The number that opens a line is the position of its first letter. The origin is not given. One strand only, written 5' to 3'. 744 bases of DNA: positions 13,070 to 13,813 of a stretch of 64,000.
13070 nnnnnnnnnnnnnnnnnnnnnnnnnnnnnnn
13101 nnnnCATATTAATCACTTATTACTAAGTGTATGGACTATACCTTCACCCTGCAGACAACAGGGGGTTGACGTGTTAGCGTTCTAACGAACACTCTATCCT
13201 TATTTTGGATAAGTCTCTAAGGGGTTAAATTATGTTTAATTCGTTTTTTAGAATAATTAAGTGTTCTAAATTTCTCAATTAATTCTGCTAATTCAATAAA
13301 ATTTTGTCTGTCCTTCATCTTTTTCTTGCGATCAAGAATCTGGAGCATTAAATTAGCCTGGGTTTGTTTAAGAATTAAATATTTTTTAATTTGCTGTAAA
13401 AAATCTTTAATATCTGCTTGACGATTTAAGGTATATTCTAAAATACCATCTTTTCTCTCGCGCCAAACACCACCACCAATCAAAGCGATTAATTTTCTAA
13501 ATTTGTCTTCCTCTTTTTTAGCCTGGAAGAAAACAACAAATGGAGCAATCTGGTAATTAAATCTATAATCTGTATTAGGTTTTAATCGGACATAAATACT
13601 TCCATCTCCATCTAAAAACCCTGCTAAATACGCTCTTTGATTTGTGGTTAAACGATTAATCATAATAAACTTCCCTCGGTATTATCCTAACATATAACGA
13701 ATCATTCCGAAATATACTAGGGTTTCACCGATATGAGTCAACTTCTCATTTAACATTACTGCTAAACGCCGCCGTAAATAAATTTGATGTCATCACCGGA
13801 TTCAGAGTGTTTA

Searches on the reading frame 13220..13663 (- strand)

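Call 57: search_protein_families(library=pfam, proteins=[window:13220-13663:-], max_evalue=0.01)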
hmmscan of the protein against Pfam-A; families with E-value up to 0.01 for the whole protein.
window:13220-13663:- (148 aa): 1 family
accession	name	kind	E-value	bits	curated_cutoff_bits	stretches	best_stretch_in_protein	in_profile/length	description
PF00961.24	LAGLIDADG_1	-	1.3e-09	39.3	23.1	1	13-101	1-91/102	LAGLIDADG endonuclease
